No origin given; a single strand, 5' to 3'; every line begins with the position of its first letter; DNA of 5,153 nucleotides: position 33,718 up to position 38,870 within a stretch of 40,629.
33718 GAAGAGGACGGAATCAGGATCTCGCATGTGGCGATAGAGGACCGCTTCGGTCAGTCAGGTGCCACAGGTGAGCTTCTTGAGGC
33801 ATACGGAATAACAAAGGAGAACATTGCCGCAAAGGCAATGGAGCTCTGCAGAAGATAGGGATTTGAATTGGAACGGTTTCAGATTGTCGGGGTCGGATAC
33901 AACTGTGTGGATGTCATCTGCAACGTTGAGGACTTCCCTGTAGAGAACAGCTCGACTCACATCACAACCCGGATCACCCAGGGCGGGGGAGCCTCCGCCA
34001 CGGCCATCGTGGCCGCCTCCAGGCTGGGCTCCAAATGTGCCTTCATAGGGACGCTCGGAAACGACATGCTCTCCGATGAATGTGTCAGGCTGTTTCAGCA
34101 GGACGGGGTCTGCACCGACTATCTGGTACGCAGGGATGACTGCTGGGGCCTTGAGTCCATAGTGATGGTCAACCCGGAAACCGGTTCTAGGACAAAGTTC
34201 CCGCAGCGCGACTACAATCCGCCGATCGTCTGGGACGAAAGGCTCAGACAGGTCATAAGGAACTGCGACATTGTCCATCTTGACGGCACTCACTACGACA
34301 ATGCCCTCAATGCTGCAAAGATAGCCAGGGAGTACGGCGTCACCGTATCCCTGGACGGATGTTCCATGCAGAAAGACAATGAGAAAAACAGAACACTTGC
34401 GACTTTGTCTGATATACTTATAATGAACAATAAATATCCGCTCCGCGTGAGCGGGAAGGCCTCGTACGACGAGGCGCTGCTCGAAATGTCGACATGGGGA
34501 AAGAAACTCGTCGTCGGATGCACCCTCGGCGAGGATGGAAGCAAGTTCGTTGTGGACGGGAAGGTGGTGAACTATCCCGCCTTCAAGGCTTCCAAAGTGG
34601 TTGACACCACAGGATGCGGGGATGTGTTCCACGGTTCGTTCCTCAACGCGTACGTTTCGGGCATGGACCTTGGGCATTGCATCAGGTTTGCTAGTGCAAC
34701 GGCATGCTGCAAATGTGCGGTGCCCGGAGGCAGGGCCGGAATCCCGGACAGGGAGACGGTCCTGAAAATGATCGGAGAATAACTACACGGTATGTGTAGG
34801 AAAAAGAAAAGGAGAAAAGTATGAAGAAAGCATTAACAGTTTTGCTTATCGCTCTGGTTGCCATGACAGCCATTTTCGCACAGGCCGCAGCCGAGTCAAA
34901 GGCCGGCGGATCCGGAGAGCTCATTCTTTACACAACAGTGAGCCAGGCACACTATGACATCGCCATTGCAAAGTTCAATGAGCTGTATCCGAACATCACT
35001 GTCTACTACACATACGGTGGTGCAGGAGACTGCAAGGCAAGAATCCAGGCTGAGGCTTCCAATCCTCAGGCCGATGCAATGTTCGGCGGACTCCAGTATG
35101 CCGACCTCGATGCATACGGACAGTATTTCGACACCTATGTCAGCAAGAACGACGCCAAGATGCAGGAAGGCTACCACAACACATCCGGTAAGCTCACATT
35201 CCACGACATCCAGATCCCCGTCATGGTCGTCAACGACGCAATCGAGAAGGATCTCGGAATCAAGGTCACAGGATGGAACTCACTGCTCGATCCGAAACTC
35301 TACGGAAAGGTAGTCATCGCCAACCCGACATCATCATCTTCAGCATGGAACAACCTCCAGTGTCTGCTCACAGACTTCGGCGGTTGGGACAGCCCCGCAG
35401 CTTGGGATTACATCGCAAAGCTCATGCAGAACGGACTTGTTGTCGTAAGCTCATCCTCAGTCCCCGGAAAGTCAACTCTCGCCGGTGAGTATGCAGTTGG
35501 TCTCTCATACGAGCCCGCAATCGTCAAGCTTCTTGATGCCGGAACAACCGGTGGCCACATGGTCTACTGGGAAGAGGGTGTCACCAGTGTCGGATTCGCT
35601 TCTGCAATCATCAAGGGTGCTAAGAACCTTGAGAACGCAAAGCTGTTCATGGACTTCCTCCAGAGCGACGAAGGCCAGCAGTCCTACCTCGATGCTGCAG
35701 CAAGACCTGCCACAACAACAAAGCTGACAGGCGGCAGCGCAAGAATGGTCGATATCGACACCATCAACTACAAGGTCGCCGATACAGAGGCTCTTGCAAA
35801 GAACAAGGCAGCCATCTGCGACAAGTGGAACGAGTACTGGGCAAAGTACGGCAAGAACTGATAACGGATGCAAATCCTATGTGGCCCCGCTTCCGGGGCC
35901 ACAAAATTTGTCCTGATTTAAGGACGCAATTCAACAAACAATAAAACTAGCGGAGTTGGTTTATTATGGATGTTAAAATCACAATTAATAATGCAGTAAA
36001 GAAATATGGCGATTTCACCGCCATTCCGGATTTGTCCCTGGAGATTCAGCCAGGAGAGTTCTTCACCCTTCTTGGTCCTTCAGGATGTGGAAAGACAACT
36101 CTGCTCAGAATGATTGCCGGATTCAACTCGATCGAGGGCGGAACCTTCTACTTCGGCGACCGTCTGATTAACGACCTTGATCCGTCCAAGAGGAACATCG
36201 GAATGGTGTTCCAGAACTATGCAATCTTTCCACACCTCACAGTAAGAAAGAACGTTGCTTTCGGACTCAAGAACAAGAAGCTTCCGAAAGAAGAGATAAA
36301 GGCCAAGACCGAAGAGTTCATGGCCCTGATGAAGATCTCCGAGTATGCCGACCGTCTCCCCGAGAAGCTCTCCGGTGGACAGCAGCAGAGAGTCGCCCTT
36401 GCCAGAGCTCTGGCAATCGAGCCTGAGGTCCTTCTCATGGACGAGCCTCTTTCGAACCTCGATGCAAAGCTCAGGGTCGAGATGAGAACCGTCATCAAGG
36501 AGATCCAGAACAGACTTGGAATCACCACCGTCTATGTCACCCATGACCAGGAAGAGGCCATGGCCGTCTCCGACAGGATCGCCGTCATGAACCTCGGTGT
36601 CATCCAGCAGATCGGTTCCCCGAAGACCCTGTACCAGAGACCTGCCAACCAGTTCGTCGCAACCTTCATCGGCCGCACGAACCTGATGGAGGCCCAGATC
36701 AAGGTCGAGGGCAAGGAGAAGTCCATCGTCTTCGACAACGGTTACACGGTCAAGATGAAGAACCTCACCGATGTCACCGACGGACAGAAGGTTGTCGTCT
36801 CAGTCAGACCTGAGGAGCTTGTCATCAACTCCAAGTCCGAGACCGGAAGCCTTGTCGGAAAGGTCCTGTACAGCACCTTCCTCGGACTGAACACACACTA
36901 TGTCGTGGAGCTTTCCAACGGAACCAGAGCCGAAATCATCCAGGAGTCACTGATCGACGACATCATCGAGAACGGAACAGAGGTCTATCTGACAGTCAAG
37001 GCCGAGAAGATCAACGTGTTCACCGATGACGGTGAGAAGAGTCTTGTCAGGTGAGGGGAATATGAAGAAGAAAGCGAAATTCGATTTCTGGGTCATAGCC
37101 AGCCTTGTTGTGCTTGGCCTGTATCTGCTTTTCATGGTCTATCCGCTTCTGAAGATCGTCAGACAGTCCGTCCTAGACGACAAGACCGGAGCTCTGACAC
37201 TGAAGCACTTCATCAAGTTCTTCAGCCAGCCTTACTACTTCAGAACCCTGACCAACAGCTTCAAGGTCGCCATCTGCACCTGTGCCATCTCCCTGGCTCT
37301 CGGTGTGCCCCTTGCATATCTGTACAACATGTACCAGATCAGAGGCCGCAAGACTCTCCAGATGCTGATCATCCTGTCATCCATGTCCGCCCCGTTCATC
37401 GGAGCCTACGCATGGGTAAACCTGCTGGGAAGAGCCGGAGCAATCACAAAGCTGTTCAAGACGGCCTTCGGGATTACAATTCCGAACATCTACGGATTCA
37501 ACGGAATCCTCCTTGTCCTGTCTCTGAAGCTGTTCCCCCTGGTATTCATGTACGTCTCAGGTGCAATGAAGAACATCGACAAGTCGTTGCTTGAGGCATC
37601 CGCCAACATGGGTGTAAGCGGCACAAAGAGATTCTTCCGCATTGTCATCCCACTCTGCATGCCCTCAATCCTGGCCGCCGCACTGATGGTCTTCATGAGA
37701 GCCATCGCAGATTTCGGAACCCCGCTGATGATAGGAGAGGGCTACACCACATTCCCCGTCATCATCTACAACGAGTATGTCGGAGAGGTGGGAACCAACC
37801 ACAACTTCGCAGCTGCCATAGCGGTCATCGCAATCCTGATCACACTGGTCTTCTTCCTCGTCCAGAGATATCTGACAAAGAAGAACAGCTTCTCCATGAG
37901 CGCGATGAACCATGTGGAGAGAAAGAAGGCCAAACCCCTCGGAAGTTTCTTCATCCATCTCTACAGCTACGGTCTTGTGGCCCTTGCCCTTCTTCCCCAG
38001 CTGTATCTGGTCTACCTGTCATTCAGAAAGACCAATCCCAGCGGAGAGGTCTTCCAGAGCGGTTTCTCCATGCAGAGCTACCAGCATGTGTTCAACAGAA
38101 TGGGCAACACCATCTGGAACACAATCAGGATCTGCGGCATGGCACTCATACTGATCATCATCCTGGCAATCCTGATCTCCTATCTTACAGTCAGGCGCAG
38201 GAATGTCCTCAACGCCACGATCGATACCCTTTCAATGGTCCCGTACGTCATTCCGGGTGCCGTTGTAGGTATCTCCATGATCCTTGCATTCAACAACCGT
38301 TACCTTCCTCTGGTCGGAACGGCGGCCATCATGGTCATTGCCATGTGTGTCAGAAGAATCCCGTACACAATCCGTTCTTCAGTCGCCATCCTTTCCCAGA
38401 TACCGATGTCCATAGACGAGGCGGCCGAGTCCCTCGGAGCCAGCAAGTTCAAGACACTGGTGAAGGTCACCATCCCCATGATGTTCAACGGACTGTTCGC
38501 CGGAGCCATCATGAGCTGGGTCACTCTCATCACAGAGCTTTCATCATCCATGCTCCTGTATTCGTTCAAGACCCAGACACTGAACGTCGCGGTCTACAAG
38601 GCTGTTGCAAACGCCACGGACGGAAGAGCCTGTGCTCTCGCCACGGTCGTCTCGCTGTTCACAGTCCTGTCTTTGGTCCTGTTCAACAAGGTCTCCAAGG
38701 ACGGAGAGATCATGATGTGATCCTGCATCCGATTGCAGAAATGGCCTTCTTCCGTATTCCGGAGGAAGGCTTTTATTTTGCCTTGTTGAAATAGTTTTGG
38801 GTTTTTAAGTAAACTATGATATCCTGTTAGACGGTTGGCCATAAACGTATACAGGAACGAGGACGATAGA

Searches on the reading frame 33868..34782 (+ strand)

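Call 8: search_protein_families(library=pfam, proteins=[window:33868-34782:+], max_evalue=0.001)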
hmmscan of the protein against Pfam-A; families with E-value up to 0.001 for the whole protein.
window:33868-34782:+ (304 aa): 1 family
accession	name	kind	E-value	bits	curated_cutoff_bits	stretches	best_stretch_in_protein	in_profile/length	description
PF00294.29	PfkB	-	2.8e-38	132.4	25.8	1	6-294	4-301/302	pfkB family carbohydrate kinase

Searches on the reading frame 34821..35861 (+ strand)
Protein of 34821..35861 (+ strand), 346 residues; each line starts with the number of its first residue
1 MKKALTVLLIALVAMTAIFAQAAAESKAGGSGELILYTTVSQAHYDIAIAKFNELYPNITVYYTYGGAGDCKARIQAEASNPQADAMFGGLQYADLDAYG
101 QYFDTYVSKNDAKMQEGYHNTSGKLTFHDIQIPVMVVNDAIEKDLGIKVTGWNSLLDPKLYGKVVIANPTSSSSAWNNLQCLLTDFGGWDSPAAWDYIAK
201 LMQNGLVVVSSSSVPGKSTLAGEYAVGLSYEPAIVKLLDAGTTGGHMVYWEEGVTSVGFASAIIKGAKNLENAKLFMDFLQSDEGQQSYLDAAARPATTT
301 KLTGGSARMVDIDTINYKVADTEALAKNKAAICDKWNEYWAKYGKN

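Call 8: search_protein_families(library=pfam, proteins=[window:34821-35861:+], max_evalue=0.001)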
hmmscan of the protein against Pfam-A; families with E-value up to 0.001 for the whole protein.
window:34821-35861:+ (346 aa): 4 families
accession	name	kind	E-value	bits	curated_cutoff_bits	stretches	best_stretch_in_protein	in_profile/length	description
PF13531.11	SBP_bac_11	-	9.5e-18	65.2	25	1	46-287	14-219/227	Bacterial extracellular solute-binding protein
PF13416.11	SBP_bac_8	-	1.5e-15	58.2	27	1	48-300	2-263/279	Bacterial extracellular solute-binding protein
PF01547.30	SBP_bac_1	-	8.2e-13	49.4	26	1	47-287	13-307/307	Bacterial extracellular solute-binding protein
PF13343.11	SBP_bac_6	-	1.5e-10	41.4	24.6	1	101-299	28-221/245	Bacterial extracellular solute-binding protein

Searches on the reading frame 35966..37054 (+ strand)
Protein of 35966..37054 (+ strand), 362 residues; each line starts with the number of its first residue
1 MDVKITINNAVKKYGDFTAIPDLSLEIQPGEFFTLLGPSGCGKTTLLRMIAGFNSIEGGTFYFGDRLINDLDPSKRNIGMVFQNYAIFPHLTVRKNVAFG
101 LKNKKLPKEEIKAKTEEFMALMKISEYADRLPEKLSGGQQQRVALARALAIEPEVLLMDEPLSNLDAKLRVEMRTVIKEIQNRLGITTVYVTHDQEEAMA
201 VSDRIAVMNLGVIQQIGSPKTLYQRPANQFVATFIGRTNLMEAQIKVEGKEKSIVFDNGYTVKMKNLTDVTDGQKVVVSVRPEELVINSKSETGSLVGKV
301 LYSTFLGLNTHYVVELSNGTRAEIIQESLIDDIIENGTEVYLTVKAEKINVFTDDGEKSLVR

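Call 8: search_protein_families(library=pfam, proteins=[window:35966-37054:+], max_evalue=0.001)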
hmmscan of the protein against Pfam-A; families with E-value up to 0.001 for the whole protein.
window:35966-37054:+ (362 aa): 4 families
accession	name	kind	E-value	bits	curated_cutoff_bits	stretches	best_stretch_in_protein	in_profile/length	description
PF00005.33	ABC_tran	-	1.8e-34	119.7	25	1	22-162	3-136/137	ABC transporter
PF08402.16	TOBE_2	-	1.1e-09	38.7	21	1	278-352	1-76/76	TOBE domain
PF13304.12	AAA_21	-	3.8e-07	30.9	27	0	101-196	204-301/304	AAA domain, putative AbiEii toxin, Type IV TA system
PF02463.25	SMC_N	-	3.3e-05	23.9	40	1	31-200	25-206/220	RecF/RecN/SMC N terminal domain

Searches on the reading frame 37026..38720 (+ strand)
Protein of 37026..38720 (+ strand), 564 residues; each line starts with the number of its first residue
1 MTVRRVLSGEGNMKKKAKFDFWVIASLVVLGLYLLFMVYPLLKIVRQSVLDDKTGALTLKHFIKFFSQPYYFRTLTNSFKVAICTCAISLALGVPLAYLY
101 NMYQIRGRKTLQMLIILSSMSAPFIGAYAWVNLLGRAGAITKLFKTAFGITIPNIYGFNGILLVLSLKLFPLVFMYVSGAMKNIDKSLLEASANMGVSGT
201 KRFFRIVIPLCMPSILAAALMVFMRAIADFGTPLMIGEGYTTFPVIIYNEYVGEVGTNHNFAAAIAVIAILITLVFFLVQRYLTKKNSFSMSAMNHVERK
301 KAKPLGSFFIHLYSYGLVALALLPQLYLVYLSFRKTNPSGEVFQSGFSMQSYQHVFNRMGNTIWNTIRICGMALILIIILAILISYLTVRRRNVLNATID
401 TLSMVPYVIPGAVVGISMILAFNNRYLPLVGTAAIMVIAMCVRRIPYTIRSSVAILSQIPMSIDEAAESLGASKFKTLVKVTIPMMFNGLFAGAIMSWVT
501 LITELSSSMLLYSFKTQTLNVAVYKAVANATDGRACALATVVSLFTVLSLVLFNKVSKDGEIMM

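Call 8: search_protein_families(library=pfam, proteins=[window:37026-38720:+], max_evalue=0.001)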
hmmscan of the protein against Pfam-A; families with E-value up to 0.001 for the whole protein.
window:37026-38720:+ (564 aa): 1 family
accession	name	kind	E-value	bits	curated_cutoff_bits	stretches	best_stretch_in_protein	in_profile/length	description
PF00528.27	BPD_transp_1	-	3.4e-28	99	26.4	2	91-286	3-181/184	Binding-protein-dependent transport system inner membrane component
